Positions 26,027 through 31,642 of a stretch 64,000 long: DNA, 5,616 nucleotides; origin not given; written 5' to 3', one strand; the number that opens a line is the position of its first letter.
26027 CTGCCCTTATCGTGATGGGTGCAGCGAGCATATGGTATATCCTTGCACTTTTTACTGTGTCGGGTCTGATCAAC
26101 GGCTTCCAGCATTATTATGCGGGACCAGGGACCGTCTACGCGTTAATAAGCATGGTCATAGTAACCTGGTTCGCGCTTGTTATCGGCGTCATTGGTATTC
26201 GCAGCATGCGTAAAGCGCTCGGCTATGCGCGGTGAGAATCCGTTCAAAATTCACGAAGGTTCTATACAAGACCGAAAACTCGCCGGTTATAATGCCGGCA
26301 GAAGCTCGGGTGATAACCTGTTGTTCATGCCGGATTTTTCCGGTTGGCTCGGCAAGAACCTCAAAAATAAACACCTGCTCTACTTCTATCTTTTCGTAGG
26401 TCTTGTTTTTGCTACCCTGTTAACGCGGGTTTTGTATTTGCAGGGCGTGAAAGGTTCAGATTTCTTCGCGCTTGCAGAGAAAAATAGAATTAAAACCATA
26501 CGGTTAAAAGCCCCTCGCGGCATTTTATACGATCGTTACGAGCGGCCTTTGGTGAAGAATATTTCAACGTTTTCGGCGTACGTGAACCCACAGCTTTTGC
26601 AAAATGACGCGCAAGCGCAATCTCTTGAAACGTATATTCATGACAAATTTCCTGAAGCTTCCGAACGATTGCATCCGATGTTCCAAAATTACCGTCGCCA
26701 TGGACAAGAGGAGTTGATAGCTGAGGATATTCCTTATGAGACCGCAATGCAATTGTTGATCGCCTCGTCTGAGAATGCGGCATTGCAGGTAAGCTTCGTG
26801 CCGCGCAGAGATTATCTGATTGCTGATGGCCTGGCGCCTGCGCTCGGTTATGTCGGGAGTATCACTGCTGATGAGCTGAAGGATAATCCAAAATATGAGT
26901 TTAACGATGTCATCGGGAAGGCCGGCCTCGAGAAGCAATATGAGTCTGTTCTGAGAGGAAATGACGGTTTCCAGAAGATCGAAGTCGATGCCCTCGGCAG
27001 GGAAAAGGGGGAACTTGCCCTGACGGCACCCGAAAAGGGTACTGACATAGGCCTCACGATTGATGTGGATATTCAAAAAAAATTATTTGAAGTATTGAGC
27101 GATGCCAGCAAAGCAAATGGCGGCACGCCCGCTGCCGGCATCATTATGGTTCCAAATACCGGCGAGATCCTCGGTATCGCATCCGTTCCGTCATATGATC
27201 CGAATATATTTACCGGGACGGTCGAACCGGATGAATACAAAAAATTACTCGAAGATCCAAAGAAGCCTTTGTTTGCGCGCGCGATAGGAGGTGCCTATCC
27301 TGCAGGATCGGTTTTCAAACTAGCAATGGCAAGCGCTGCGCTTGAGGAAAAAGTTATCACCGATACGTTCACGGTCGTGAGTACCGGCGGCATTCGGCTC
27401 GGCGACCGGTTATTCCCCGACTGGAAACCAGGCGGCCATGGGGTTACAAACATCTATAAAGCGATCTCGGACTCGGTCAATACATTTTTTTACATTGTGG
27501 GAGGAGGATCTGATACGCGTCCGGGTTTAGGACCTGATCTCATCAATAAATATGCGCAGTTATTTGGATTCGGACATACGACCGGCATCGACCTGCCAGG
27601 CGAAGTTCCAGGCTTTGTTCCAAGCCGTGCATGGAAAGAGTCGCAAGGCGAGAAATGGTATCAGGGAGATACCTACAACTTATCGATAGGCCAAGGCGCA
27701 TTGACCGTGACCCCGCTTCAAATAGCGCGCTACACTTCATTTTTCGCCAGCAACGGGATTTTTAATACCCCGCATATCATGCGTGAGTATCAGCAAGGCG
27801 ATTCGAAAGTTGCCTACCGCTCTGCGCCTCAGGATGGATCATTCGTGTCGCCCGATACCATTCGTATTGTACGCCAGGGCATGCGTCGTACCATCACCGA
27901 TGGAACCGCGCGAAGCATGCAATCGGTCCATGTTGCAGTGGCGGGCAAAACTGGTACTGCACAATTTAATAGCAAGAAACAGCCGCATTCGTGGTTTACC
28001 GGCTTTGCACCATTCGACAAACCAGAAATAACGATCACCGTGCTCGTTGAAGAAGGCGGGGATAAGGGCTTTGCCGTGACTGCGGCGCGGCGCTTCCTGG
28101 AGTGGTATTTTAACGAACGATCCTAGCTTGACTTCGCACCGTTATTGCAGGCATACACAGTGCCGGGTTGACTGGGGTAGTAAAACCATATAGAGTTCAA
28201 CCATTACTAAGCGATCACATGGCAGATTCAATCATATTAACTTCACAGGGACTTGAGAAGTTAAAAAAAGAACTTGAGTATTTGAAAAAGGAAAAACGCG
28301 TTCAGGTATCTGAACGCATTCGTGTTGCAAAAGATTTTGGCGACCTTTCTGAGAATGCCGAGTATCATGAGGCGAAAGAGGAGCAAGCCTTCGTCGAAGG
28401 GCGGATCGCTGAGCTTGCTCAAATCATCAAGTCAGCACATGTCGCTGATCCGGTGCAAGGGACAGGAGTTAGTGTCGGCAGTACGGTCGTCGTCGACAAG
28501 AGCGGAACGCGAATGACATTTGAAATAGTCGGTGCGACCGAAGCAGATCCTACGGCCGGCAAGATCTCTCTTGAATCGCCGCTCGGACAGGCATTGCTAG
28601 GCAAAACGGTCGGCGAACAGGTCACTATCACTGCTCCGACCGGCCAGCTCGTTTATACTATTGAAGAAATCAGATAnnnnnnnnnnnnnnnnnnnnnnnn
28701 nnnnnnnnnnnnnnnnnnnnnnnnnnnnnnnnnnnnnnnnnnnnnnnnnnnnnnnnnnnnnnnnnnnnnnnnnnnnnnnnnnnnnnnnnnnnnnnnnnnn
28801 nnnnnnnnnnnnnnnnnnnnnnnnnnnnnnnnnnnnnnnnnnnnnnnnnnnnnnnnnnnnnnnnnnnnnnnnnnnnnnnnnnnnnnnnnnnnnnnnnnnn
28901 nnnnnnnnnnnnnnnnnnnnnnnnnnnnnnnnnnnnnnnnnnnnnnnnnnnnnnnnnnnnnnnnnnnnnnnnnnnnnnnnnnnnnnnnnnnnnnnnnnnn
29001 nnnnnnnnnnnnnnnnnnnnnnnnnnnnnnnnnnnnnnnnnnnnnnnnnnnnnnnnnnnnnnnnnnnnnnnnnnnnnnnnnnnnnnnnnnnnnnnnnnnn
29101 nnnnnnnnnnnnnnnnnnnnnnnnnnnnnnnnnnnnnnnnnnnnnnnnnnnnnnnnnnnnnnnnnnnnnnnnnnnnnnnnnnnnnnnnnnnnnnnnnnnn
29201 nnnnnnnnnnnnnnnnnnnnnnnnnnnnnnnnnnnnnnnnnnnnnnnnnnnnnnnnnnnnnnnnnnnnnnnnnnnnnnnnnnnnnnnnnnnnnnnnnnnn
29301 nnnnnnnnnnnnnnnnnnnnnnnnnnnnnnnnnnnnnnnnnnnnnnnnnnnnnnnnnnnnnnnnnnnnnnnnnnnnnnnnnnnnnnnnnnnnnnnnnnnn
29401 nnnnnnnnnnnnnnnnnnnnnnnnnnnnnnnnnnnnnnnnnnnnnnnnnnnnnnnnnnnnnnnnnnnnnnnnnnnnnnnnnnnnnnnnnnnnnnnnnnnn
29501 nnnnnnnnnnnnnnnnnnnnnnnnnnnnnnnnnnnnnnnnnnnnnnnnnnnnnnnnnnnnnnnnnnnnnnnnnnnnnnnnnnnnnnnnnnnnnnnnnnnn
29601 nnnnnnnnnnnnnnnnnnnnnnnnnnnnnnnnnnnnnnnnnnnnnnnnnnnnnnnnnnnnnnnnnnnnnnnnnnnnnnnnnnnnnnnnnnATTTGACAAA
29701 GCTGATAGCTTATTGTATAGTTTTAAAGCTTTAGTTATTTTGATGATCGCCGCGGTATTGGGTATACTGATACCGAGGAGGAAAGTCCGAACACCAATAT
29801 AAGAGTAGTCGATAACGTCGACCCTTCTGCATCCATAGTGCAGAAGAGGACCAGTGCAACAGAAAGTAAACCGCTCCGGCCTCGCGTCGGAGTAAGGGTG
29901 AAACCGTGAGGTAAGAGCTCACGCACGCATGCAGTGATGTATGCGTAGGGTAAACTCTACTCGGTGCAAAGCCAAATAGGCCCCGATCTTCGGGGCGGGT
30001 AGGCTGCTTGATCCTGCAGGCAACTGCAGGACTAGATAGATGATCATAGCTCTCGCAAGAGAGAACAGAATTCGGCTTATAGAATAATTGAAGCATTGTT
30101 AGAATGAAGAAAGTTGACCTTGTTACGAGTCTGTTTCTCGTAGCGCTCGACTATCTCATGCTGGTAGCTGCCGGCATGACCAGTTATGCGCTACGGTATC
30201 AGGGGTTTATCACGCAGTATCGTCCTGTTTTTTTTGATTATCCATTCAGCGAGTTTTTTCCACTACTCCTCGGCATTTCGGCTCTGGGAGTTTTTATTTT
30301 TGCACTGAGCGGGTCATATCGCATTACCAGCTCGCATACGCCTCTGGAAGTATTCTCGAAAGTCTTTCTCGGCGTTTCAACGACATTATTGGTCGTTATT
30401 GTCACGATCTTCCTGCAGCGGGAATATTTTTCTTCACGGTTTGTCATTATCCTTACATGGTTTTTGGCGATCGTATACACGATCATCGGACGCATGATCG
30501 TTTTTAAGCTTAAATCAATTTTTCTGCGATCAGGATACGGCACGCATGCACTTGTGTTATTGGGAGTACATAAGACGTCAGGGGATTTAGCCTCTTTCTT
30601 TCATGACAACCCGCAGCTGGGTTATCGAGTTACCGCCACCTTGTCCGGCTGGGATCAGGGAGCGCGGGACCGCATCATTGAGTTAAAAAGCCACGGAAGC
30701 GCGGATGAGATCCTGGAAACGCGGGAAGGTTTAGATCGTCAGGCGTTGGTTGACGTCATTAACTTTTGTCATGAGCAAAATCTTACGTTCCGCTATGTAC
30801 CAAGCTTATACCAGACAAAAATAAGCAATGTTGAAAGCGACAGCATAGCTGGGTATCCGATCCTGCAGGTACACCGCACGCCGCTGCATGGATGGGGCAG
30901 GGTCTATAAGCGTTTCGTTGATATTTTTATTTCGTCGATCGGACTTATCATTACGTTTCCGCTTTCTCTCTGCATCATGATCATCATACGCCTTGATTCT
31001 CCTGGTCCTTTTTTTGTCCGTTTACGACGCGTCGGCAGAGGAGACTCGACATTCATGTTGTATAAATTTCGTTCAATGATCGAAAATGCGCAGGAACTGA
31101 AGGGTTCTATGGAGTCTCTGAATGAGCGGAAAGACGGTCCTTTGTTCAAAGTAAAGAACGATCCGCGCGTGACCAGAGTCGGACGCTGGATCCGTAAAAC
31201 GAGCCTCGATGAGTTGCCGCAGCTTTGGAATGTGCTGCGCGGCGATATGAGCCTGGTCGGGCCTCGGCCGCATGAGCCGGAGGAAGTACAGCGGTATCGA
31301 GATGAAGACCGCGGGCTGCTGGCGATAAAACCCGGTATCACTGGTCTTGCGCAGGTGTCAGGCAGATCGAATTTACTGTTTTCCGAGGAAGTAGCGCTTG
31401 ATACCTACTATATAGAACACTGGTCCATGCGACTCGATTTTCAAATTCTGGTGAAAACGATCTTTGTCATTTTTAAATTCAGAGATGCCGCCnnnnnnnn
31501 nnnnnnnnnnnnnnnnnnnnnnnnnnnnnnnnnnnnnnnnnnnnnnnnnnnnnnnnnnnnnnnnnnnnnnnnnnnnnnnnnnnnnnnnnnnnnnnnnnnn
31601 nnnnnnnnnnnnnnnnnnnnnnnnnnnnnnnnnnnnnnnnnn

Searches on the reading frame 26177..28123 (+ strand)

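Call 48: search_protein_families(library=pfam, proteins=[window:26177-28123:+], max_evalue=0.01)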
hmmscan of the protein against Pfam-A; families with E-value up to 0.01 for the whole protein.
window:26177-28123:+ (649 aa): 2 families
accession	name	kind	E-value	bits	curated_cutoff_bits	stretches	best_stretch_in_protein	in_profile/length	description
PF00905.27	Transpeptidase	-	9.3e-58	196.2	22.1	1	322-635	4-290/299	Penicillin binding protein transpeptidase domain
PF03717.20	PBP_dimer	-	3.9e-33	115.8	24.4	1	110-279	2-178/180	Penicillin-binding Protein dimerisation domain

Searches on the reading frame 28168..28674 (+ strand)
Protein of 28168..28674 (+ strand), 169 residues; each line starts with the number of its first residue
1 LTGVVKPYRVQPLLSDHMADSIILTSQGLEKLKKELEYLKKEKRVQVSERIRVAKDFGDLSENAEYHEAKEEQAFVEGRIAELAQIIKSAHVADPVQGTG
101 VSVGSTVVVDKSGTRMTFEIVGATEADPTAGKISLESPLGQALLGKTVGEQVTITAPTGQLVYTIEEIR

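Call 76: search_protein_families(library=pfam, proteins=[window:28168-28674:+], max_evalue=0.01)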
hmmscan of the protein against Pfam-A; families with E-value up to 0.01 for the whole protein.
window:28168-28674:+ (169 aa): 2 families
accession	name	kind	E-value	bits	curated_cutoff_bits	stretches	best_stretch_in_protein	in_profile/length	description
PF03449.20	GreA_GreB_N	-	7.8e-28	96.9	24.5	1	22-92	1-71/71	Transcription elongation factor, N-terminal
PF01272.25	GreA_GreB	-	1.7e-23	82.8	26.9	1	101-168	6-75/77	Transcription elongation factor, GreA/GreB, C-term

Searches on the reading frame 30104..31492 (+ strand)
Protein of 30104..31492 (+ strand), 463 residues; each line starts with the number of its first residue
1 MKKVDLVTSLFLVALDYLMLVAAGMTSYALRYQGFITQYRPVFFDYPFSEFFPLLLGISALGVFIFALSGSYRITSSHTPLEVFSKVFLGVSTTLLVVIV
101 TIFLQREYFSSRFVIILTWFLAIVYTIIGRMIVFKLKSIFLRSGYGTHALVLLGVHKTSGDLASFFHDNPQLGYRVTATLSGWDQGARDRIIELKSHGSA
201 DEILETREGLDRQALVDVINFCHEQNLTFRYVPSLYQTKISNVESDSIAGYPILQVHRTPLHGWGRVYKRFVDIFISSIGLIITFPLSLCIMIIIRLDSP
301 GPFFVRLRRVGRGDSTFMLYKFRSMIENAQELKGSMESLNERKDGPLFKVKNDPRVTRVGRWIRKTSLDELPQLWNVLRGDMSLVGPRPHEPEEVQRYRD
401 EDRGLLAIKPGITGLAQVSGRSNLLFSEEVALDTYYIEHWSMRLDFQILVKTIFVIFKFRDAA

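Call 48: search_protein_families(library=pfam, proteins=[window:30104-31492:+], max_evalue=0.01)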
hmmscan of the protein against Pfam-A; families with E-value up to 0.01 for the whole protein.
window:30104-31492:+ (463 aa): 2 families
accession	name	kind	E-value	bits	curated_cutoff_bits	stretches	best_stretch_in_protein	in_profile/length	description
PF02397.22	Bac_transf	-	1.4e-66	223.9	27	1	269-458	1-179/179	Bacterial sugar transferase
PF13727.12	CoA_binding_3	-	8.2e-06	26.4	25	1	69-180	3-110/175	CoA-binding domain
